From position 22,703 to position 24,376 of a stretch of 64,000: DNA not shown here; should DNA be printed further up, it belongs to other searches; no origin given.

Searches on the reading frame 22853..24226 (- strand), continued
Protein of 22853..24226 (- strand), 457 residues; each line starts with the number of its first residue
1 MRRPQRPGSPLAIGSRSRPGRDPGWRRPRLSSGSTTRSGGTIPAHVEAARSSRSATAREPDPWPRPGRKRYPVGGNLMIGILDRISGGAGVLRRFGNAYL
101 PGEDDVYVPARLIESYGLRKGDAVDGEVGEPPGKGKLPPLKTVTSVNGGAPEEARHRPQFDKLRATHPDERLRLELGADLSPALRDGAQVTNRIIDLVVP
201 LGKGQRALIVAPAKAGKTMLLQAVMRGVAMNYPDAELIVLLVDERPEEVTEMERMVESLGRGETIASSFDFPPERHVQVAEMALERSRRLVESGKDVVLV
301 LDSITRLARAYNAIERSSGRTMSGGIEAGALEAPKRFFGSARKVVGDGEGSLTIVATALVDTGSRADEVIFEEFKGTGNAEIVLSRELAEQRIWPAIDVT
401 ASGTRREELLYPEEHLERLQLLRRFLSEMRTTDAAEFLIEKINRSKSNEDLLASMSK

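Call 25: find_encoding_contigs(protein=P0011, flank=1500, max_places=10)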
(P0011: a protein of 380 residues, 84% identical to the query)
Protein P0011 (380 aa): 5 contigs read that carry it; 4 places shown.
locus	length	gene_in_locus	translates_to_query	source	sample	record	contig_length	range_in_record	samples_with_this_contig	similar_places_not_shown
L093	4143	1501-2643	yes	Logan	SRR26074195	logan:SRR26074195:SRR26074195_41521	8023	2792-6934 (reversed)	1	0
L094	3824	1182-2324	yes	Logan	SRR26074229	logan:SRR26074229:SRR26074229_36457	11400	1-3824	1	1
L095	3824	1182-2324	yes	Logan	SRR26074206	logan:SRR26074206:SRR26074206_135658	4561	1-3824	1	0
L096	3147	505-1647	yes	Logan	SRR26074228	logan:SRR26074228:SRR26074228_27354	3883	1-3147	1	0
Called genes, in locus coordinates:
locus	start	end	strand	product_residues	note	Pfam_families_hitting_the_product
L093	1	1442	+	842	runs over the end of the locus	?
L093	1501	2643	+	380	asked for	PF07497:Rho_RNA_bind, PF00006:ATP-synt_ab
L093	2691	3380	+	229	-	PF20582:UPF0758_N, PF04002:RadC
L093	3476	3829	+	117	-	-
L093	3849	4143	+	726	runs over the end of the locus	PF01966:HD (weak), PF13328:HD_4, PF04607:RelA_SpoT, PF02824:TGS, PF19296:RelA_AH, PF28438:RelA_RIS, PF01842:ACT (weak), PF13291:ACT_4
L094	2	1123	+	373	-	?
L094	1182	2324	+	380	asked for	PF07497:Rho_RNA_bind, PF00006:ATP-synt_ab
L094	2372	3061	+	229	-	PF20582:UPF0758_N, PF04002:RadC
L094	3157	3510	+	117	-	-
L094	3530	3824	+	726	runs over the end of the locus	PF01966:HD (weak), PF13328:HD_4, PF04607:RelA_SpoT, PF02824:TGS, PF19296:RelA_AH, PF28438:RelA_RIS, PF01842:ACT (weak), PF13291:ACT_4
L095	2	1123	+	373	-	?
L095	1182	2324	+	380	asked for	PF07497:Rho_RNA_bind, PF00006:ATP-synt_ab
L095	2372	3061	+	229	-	PF20582:UPF0758_N, PF04002:RadC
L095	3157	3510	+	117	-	-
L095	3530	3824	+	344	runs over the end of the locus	?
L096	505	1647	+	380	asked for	PF07497:Rho_RNA_bind, PF00006:ATP-synt_ab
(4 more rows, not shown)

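Call 26: find_encoding_contigs(protein=P0017, flank=1500, max_places=10)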
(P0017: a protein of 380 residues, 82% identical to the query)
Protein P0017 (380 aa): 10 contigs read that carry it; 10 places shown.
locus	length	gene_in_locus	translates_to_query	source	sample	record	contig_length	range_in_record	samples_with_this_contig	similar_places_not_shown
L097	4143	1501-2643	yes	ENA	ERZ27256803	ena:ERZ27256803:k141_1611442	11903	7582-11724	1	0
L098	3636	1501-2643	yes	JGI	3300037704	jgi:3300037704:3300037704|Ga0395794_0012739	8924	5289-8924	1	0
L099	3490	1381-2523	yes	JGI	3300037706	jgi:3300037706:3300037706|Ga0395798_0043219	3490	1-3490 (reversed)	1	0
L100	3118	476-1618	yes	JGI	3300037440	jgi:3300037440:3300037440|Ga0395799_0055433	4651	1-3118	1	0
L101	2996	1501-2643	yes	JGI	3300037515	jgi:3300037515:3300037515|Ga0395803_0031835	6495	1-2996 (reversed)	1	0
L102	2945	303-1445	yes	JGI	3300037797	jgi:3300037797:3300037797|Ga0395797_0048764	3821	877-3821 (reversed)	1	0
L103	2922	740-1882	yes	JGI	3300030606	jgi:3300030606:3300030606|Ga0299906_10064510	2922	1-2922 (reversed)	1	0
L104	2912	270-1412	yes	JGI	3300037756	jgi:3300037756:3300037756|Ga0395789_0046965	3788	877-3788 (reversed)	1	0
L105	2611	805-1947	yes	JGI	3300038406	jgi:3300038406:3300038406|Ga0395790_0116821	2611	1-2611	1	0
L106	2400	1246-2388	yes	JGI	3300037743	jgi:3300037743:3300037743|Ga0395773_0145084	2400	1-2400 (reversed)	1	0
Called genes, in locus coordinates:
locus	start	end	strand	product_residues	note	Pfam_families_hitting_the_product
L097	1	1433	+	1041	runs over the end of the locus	PF07517:SecA_DEAD, PF00270:DEAD (weak), PF00271:Helicase_C (faint), PF01043:SecA_PP_bind, PF21090:P-loop_SecA, PF07516:SecA_SW, PF02810:SEC-C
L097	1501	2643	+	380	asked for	PF07497:Rho_RNA_bind, PF00006:ATP-synt_ab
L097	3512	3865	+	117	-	-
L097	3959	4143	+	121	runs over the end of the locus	?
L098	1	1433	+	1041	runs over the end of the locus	PF07517:SecA_DEAD, PF00270:DEAD (weak), PF00271:Helicase_C (faint), PF01043:SecA_PP_bind, PF21090:P-loop_SecA, PF07516:SecA_SW, PF02810:SEC-C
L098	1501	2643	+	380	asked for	PF07497:Rho_RNA_bind, PF00006:ATP-synt_ab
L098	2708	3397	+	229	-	PF20582:UPF0758_N, PF04002:RadC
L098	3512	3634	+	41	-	?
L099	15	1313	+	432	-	PF21090:P-loop_SecA, PF07516:SecA_SW, PF02810:SEC-C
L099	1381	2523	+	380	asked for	PF07497:Rho_RNA_bind, PF00006:ATP-synt_ab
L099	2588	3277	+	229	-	PF20582:UPF0758_N, PF04002:RadC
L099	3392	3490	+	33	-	?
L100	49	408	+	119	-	PF02810:SEC-C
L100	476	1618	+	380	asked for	PF07497:Rho_RNA_bind, PF00006:ATP-synt_ab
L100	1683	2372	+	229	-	PF20582:UPF0758_N, PF04002:RadC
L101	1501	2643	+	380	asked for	PF07497:Rho_RNA_bind, PF00006:ATP-synt_ab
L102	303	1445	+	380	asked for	PF07497:Rho_RNA_bind, PF00006:ATP-synt_ab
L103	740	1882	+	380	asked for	PF07497:Rho_RNA_bind, PF00006:ATP-synt_ab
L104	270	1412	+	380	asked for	PF07497:Rho_RNA_bind, PF00006:ATP-synt_ab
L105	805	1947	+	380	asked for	PF07497:Rho_RNA_bind, PF00006:ATP-synt_ab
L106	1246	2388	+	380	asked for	PF07497:Rho_RNA_bind, PF00006:ATP-synt_ab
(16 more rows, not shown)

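Call 29: list_cluster_members(proteins=[P0001, P0002])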
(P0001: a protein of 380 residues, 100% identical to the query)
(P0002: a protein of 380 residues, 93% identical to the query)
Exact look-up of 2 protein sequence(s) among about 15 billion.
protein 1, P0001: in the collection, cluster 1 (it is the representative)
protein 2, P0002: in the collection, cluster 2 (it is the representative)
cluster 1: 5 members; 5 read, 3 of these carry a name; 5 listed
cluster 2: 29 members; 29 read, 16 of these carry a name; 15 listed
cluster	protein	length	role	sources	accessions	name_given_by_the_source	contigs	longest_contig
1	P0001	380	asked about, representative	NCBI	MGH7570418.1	MAG: transcription termination factor Rho [Gemmatimonadota bacterium]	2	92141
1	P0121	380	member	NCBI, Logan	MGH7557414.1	MAG: transcription termination factor Rho [Gemmatimonadota bacterium]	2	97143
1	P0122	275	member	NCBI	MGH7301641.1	MAG: transcription termination factor Rho, partial [Candidatus Rokuibacteriota bacterium]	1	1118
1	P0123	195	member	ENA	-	-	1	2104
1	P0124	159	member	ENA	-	-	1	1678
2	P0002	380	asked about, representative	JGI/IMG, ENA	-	transcription termination factor Rho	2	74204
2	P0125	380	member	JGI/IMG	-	transcription termination factor Rho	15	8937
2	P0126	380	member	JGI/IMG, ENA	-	transcription termination factor Rho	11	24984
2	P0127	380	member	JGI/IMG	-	transcription termination factor Rho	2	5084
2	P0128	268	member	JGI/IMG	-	transcription termination factor Rho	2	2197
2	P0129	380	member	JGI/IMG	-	transcription termination factor Rho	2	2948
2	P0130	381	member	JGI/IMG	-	transcription termination factor Rho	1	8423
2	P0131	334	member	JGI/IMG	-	transcription termination factor Rho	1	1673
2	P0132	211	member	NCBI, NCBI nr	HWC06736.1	MAG TPA: transcription termination factor Rho, partial [Gemmatimonadota bacterium] | transcription termination factor Rho [Gemmatimonadota bacterium]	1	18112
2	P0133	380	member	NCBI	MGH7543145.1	MAG: transcription termination factor Rho [Gemmatimonadota bacterium]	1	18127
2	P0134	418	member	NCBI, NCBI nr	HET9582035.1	MAG TPA: transcription termination factor Rho [Gemmatimonadota bacterium] | transcription termination factor Rho [Gemmatimonadota bacterium]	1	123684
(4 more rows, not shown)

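Call 30: find_encoding_contigs(protein=P0121, flank=1500, max_places=6)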
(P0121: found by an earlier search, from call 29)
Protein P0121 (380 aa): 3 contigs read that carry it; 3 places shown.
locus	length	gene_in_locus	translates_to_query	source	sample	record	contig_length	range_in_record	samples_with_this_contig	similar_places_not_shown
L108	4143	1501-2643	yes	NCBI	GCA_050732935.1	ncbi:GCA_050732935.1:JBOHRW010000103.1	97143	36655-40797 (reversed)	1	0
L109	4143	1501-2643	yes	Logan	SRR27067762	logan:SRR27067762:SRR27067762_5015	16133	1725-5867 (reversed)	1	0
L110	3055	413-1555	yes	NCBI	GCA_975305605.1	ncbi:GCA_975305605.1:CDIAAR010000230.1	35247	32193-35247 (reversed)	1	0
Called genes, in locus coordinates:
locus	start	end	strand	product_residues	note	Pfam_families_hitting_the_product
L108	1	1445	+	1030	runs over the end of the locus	PF07517:SecA_DEAD, PF01043:SecA_PP_bind, PF21090:P-loop_SecA, PF07516:SecA_SW, PF02810:SEC-C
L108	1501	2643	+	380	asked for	PF07497:Rho_RNA_bind, PF00006:ATP-synt_ab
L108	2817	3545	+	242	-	PF20582:UPF0758_N, PF04002:RadC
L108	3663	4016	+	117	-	-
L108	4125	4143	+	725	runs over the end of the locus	PF01966:HD (weak), PF13328:HD_4, PF04607:RelA_SpoT, PF02824:TGS, PF19296:RelA_AH, PF28438:RelA_RIS, PF13291:ACT_4, PF01842:ACT (faint)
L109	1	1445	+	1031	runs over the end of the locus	PF07517:SecA_DEAD, PF01043:SecA_PP_bind, PF21090:P-loop_SecA, PF07516:SecA_SW, PF02810:SEC-C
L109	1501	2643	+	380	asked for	PF07497:Rho_RNA_bind, PF00006:ATP-synt_ab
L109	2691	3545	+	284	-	PF20582:UPF0758_N, PF04002:RadC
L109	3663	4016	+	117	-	-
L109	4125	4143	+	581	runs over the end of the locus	?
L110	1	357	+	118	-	?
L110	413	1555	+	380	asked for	PF07497:Rho_RNA_bind, PF00006:ATP-synt_ab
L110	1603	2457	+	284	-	PF20582:UPF0758_N, PF04002:RadC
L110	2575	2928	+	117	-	-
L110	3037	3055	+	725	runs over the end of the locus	PF01966:HD (weak), PF13328:HD_4, PF04607:RelA_SpoT, PF02824:TGS, PF19296:RelA_AH, PF28438:RelA_RIS, PF13291:ACT_4, PF01842:ACT (faint)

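Call 31: find_encoding_contigs(protein=P0125, flank=1500, max_places=10)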
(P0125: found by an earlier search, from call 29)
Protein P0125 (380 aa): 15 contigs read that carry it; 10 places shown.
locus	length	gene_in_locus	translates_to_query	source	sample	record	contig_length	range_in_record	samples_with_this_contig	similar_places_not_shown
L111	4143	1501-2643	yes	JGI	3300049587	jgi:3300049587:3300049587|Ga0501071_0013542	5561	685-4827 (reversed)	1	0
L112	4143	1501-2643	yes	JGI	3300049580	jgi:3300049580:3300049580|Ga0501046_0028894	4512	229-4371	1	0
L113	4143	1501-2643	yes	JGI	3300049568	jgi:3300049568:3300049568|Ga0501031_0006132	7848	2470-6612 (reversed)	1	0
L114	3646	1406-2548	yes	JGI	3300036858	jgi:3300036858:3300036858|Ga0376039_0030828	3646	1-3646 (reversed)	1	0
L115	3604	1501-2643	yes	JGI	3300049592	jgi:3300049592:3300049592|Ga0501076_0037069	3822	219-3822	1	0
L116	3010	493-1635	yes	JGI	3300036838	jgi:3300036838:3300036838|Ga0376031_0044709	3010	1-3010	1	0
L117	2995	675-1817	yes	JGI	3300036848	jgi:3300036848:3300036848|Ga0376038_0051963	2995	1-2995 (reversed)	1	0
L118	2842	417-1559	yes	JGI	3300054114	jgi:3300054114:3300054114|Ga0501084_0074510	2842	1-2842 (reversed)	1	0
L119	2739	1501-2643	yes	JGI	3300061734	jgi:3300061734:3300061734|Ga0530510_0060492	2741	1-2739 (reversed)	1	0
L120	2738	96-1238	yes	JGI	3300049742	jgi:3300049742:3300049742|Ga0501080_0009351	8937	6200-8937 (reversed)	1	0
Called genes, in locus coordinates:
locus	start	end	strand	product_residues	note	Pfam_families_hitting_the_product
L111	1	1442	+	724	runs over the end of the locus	?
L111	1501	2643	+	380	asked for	PF07497:Rho_RNA_bind, PF00006:ATP-synt_ab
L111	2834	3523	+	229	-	PF20582:UPF0758_N, PF14520:HHH_5 (faint), PF04002:RadC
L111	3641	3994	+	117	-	-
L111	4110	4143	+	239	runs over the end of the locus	?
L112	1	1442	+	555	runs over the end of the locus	?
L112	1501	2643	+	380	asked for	PF07497:Rho_RNA_bind, PF00006:ATP-synt_ab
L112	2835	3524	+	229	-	PF20582:UPF0758_N, PF14520:HHH_5 (faint), PF04002:RadC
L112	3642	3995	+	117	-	-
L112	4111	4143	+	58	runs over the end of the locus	?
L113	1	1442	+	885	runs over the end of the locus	PF07517:SecA_DEAD, PF01043:SecA_PP_bind, PF21090:P-loop_SecA, PF07516:SecA_SW, PF02810:SEC-C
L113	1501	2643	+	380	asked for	PF07497:Rho_RNA_bind, PF00006:ATP-synt_ab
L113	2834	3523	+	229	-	PF20582:UPF0758_N, PF14520:HHH_5 (faint), PF04002:RadC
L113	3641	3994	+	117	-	-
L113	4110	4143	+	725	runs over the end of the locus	PF01966:HD (weak), PF13328:HD_4, PF04607:RelA_SpoT, PF02824:TGS, PF19296:RelA_AH, PF28438:RelA_RIS, PF13291:ACT_4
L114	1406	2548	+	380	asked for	PF07497:Rho_RNA_bind, PF00006:ATP-synt_ab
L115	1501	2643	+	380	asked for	PF07497:Rho_RNA_bind, PF00006:ATP-synt_ab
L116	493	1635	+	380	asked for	PF07497:Rho_RNA_bind, PF00006:ATP-synt_ab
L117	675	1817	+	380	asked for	PF07497:Rho_RNA_bind, PF00006:ATP-synt_ab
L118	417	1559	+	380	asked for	PF07497:Rho_RNA_bind, PF00006:ATP-synt_ab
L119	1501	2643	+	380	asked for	PF07497:Rho_RNA_bind, PF00006:ATP-synt_ab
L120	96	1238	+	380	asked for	PF07497:Rho_RNA_bind, PF00006:ATP-synt_ab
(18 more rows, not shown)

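Call 32: find_encoding_contigs(protein=P0126, flank=1500, max_places=10)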
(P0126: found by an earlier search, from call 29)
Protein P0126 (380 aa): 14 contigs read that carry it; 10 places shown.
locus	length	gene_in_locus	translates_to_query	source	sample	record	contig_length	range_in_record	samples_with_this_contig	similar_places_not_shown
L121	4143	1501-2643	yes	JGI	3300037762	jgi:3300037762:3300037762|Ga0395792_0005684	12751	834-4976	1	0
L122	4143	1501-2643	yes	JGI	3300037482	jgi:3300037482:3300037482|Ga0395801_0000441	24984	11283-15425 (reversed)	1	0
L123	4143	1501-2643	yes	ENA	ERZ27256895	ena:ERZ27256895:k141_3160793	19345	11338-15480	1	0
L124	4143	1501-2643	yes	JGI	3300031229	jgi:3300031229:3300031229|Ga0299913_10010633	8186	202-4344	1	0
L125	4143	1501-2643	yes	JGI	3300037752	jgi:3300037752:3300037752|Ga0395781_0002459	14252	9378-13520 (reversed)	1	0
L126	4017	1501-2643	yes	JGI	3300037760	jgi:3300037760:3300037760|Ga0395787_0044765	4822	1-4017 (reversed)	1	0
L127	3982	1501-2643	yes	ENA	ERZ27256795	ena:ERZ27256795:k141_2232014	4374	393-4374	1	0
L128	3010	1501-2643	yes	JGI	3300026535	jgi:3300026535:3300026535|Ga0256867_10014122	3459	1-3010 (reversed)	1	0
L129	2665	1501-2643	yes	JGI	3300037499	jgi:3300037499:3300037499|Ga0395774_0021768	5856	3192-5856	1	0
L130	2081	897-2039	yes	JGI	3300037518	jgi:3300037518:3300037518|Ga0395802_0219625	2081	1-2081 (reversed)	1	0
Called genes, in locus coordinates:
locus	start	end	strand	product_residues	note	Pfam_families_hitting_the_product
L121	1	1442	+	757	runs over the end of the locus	?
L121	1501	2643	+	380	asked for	PF07497:Rho_RNA_bind, PF00006:ATP-synt_ab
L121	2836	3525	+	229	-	PF20582:UPF0758_N, PF14520:HHH_5 (weak), PF04002:RadC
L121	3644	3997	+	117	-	-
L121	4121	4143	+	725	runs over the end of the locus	PF01966:HD (weak), PF13328:HD_4, PF04607:RelA_SpoT, PF02824:TGS, PF19296:RelA_AH, PF28438:RelA_RIS, PF13291:ACT_4, PF01842:ACT (faint)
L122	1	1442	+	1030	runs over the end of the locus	PF07517:SecA_DEAD, PF00270:DEAD (weak), PF01043:SecA_PP_bind, PF21090:P-loop_SecA, PF07516:SecA_SW, PF02810:SEC-C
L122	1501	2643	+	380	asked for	PF07497:Rho_RNA_bind, PF00006:ATP-synt_ab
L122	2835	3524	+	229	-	PF20582:UPF0758_N, PF14520:HHH_5 (weak), PF04002:RadC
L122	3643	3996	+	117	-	-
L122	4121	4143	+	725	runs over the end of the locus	PF01966:HD (weak), PF13328:HD_4, PF04607:RelA_SpoT, PF02824:TGS, PF19296:RelA_AH, PF28438:RelA_RIS, PF13291:ACT_4, PF01842:ACT (faint)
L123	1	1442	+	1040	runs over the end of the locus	PF07517:SecA_DEAD, PF00270:DEAD (weak), PF01043:SecA_PP_bind, PF21090:P-loop_SecA, PF07516:SecA_SW, PF02810:SEC-C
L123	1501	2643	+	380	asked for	PF07497:Rho_RNA_bind, PF00006:ATP-synt_ab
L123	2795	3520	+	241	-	PF20582:UPF0758_N, PF04002:RadC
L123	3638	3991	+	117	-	-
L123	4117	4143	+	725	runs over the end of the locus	PF01966:HD (weak), PF13328:HD_4, PF04607:RelA_SpoT, PF02824:TGS, PF19296:RelA_AH, PF28438:RelA_RIS, PF13291:ACT_4, PF01842:ACT (faint)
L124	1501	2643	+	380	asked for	PF07497:Rho_RNA_bind, PF00006:ATP-synt_ab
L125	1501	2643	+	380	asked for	PF07497:Rho_RNA_bind, PF00006:ATP-synt_ab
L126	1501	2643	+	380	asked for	PF07497:Rho_RNA_bind, PF00006:ATP-synt_ab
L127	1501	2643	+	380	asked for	PF07497:Rho_RNA_bind, PF00006:ATP-synt_ab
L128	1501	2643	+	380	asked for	PF07497:Rho_RNA_bind, PF00006:ATP-synt_ab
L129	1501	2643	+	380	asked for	PF07497:Rho_RNA_bind, PF00006:ATP-synt_ab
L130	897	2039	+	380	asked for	PF07497:Rho_RNA_bind, PF00006:ATP-synt_ab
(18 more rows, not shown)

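Call 45: find_encoding_contigs(protein=P0004, flank=1500, max_places=6)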
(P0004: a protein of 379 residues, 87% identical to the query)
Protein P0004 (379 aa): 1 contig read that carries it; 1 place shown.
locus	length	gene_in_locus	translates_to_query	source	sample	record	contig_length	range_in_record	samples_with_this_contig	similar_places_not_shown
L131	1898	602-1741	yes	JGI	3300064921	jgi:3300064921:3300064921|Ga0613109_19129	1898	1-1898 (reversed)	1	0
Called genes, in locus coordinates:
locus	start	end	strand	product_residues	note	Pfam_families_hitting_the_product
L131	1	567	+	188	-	?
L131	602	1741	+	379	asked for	PF07497:Rho_RNA_bind, PF00006:ATP-synt_ab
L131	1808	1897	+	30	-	?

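Call 46: find_encoding_contigs(protein=P0006, flank=1500, max_places=6)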
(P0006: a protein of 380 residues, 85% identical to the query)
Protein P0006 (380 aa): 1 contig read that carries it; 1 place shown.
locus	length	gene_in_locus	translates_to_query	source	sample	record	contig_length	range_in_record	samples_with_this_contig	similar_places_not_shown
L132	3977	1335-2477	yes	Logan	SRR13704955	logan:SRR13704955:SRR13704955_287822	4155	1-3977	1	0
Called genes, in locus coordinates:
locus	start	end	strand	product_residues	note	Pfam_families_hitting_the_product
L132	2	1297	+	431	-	?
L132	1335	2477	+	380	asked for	PF07497:Rho_RNA_bind, PF00006:ATP-synt_ab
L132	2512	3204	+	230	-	PF20582:UPF0758_N, PF04002:RadC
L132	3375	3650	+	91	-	-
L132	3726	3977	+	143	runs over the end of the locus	?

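Call 80: find_encoding_contigs(protein=P0134, flank=10000, max_places=4)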
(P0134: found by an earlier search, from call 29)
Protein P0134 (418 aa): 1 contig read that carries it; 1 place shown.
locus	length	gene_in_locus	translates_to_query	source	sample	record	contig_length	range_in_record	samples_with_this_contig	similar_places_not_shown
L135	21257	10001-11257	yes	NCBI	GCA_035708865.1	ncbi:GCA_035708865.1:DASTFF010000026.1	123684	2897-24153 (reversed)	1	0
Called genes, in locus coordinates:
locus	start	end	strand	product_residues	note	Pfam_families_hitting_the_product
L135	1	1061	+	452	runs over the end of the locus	PF03721:UDPG_MGDP_dh_N, PF00984:UDPG_MGDP_dh, PF03720:UDPG_MGDP_dh_C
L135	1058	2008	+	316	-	PF01073:3Beta_HSD (weak), PF01370:Epimerase, PF04321:RmlD_sub_bind, PF07993:NAD_binding_4 (faint), PF16363:GDP_Man_Dehyd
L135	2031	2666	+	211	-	PF00485:PRK, PF13238:AAA_18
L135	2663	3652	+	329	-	PF01370:Epimerase, PF04321:RmlD_sub_bind, PF16363:GDP_Man_Dehyd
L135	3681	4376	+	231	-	PF14063:DUF4254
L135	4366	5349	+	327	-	PF07719:TPR_2 (faint), PF13174:TPR_6 (faint), PF13176:TPR_7 (faint), PF13424:TPR_12 (faint), PF13428:TPR_14 (faint), PF14559:TPR_19 (faint), PF13181:TPR_8 (faint), PF13432:TPR_16 (weak), +1 more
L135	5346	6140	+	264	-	PF13428:TPR_14 (faint), PF12895:ANAPC3 (faint), PF13525:YfiO, PF13174:TPR_6 (faint), PF13432:TPR_16 (weak), PF14559:TPR_19 (faint)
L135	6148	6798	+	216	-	PF01467:CTP_transf_like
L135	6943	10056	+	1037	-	PF07517:SecA_DEAD, PF00270:DEAD (faint), PF01043:SecA_PP_bind, PF21090:P-loop_SecA, PF07516:SecA_SW, PF02810:SEC-C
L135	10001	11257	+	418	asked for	PF07497:Rho_RNA_bind, PF00006:ATP-synt_ab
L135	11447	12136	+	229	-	PF20582:UPF0758_N, PF04002:RadC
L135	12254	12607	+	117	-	-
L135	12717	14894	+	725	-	PF01966:HD (faint), PF13328:HD_4, PF04607:RelA_SpoT, PF02824:TGS, PF19296:RelA_AH, PF28438:RelA_RIS, PF13291:ACT_4, PF01842:ACT (weak)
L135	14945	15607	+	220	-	PF03548:LolA, PF03888:MucB_RseB (weak)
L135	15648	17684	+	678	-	PF04851:ResIII, PF17757:UvrB_inter, PF27431:UvrB_3rd, PF00271:Helicase_C, PF12344:UvrB, PF02151:UVR (weak)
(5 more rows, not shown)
